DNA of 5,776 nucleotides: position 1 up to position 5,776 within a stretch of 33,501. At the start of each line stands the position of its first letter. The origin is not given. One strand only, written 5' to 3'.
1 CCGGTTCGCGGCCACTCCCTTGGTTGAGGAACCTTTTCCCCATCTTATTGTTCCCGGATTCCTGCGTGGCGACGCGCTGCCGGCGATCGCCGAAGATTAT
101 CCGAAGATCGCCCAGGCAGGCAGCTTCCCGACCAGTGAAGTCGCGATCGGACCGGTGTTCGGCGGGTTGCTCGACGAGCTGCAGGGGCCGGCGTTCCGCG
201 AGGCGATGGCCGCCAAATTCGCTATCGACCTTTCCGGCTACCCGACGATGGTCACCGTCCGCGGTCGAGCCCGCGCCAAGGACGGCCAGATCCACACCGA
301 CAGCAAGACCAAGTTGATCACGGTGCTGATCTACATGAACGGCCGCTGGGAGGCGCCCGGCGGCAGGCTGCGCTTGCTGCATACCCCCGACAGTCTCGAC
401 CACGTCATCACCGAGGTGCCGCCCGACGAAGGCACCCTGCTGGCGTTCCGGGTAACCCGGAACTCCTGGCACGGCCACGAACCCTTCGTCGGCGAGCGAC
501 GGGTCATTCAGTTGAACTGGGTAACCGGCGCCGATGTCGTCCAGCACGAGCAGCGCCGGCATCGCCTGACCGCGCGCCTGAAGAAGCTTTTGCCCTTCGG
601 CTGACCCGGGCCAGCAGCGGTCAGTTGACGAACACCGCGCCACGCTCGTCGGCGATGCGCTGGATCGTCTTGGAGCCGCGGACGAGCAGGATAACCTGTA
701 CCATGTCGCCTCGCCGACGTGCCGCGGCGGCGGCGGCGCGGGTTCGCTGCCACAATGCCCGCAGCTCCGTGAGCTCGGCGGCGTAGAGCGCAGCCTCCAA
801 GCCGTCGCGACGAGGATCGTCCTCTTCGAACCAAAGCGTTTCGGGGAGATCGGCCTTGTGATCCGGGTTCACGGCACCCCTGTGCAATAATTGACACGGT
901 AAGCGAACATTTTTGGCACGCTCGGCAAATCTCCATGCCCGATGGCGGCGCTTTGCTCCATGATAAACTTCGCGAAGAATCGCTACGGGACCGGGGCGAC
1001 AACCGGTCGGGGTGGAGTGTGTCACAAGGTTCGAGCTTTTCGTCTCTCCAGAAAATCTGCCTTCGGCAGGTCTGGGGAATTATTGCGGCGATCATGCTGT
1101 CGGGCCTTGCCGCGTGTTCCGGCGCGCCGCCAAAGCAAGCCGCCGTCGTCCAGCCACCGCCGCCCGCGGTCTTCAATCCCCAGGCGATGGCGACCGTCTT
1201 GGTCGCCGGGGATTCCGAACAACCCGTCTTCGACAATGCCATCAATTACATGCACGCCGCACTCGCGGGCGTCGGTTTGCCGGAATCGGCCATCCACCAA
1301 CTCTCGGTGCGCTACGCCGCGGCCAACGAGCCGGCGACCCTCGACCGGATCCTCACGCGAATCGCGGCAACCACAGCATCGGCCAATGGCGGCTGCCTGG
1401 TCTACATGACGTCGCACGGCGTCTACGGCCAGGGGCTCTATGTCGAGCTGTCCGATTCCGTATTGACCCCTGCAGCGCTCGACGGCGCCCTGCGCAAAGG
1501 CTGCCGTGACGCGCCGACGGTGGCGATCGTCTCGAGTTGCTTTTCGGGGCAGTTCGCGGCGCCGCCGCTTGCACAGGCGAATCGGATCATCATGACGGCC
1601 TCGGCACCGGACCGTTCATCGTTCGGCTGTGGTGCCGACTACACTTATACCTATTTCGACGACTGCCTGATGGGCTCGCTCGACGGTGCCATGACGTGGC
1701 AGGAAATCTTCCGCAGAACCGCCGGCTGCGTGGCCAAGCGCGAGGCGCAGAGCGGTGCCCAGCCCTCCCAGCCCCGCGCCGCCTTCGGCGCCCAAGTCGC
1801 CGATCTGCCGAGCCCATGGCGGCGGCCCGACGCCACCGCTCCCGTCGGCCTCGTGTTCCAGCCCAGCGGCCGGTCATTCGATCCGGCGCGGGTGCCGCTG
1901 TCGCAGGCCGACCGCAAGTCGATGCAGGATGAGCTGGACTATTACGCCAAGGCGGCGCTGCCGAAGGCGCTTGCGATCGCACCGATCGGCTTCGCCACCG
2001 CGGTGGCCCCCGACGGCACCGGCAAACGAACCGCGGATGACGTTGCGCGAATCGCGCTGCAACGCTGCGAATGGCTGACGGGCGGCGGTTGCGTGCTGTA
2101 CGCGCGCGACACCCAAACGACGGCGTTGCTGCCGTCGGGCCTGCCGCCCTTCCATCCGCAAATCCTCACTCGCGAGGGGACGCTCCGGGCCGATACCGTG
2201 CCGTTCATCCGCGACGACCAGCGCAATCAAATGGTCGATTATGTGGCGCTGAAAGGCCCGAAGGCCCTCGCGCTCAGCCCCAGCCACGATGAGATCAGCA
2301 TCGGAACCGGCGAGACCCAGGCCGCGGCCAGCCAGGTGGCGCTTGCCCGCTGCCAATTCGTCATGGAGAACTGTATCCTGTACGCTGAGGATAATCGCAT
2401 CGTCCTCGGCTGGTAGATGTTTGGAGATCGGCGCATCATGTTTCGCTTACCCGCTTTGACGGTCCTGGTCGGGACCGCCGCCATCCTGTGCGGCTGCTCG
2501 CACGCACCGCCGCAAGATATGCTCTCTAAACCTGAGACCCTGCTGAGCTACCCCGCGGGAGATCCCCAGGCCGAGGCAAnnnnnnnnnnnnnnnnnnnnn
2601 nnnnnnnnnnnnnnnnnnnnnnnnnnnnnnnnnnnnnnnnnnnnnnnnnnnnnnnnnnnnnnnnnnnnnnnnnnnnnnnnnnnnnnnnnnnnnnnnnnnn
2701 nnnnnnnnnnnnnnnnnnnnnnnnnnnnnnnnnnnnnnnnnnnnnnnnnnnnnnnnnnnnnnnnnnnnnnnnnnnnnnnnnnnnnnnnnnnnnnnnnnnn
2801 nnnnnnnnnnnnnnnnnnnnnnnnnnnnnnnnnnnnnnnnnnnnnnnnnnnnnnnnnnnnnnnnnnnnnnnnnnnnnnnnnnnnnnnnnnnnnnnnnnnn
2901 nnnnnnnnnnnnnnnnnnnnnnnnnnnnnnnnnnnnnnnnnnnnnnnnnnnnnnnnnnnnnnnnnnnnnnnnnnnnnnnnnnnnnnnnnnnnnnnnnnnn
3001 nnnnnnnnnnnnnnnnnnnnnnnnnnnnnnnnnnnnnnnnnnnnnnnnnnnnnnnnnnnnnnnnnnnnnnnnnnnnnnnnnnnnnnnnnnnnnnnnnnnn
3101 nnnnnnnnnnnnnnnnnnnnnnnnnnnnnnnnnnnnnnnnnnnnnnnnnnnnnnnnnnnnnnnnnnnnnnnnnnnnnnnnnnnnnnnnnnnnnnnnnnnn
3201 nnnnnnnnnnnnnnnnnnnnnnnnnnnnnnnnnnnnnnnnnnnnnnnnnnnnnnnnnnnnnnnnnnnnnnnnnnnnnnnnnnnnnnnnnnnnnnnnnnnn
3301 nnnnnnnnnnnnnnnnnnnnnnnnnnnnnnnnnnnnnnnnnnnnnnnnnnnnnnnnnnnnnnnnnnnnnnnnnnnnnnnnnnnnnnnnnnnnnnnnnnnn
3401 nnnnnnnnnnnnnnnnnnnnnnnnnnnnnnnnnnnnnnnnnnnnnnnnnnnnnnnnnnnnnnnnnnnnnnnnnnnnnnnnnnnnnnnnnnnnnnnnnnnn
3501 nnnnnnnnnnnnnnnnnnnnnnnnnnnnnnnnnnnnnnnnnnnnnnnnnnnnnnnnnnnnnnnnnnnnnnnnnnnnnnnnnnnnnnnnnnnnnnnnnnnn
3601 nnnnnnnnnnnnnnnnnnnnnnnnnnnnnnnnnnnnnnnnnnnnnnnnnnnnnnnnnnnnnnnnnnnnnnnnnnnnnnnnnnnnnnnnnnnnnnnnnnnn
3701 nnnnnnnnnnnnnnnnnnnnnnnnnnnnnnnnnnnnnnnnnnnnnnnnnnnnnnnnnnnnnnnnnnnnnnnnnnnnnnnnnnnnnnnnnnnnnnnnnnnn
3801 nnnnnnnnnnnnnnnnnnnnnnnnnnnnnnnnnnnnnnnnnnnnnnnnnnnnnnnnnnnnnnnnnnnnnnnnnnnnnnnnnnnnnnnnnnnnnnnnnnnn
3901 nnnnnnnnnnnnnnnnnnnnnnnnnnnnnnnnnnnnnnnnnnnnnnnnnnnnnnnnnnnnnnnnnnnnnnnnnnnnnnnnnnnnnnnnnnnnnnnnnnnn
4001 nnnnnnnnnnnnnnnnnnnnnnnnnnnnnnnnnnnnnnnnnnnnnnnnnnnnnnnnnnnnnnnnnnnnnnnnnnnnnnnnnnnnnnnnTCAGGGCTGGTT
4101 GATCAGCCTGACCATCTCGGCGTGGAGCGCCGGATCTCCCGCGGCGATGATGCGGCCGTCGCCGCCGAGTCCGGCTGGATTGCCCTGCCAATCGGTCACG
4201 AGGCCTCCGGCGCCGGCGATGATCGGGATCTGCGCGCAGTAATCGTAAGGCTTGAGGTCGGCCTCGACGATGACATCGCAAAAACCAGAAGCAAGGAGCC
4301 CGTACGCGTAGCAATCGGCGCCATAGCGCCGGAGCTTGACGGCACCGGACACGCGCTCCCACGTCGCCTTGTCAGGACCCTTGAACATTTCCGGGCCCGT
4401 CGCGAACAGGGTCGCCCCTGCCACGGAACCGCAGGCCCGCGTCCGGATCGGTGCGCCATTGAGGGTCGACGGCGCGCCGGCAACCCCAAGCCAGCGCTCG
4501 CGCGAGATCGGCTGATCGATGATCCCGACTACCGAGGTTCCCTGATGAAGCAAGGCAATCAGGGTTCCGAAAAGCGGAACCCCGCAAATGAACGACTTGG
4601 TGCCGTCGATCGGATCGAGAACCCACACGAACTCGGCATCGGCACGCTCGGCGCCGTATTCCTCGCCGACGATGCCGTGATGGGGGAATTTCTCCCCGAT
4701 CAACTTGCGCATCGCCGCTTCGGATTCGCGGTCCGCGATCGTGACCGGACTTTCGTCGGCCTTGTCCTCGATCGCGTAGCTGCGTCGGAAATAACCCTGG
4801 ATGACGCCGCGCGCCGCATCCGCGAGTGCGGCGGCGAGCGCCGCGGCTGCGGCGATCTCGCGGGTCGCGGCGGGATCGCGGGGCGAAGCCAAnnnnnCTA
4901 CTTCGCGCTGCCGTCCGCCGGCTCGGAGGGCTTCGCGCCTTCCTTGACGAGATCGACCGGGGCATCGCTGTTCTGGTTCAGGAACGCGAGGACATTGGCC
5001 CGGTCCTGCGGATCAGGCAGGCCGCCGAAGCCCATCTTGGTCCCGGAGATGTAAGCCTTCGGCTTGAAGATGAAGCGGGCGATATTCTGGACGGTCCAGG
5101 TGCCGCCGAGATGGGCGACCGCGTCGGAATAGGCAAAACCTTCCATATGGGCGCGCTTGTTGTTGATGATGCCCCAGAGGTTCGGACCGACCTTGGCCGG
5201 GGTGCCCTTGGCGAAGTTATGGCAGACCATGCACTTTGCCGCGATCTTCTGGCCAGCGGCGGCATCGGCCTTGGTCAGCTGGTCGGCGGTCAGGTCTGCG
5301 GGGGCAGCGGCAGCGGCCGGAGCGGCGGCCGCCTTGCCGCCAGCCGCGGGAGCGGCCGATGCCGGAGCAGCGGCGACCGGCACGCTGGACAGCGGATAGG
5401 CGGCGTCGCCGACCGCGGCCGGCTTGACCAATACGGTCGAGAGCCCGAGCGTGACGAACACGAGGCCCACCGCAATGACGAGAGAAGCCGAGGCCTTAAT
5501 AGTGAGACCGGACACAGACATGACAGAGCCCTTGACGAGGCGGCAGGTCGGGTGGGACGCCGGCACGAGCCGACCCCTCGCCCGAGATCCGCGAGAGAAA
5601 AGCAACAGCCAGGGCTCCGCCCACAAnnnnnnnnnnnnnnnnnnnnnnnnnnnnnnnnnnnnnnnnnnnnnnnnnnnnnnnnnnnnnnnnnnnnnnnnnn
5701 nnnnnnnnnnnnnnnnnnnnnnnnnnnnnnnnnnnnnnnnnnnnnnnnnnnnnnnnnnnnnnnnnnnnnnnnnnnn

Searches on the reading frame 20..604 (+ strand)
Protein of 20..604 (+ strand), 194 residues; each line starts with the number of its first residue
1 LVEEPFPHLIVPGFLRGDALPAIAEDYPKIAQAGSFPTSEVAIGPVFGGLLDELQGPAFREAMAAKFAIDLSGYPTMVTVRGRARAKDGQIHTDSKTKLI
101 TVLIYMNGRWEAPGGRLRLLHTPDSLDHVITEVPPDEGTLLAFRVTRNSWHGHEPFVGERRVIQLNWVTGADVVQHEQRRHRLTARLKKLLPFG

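Call 26: search_protein_families(library=pfam, proteins=[window:20-604:+], max_evalue=0.001)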
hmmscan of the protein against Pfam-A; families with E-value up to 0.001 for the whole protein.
window:20-604:+ (194 aa): 2 families
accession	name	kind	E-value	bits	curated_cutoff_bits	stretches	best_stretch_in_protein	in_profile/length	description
PF13640.12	2OG-FeII_Oxy_3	-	4.7e-10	40.7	27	1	91-168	14-97/98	2OG-Fe(II) oxygenase superfamily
PF13661.12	2OG-FeII_Oxy_4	-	0.00014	22.8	27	1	92-162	15-91/98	2OG-Fe(II) oxygenase superfamily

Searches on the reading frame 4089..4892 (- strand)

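Call 25: search_protein_families(library=pfam, proteins=[window:4089-4892:-], max_evalue=0.001)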
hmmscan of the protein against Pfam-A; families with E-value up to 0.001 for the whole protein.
window:4089-4892:- (267 aa): 1 family
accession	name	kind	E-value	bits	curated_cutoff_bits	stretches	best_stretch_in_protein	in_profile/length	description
PF00459.30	Inositol_P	-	2.8e-52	178.3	27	1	18-264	7-266/271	Inositol monophosphatase family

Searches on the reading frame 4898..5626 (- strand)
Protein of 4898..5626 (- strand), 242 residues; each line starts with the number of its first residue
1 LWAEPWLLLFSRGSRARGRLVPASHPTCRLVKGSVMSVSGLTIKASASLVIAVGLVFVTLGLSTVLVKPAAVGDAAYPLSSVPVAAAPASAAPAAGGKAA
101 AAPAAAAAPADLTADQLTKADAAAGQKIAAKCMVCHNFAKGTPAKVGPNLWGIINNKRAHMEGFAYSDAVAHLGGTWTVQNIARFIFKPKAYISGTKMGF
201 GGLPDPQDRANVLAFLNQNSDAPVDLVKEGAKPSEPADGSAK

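Call 25: search_protein_families(library=pfam, proteins=[window:4898-5626:-], max_evalue=0.001)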
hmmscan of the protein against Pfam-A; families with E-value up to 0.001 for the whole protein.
window:4898-5626:- (242 aa): 1 family
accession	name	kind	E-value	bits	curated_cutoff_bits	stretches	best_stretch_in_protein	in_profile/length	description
PF00034.26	Cytochrom_C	-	9.4e-07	30.5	21.3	1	122-218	1-88/90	Cytochrome c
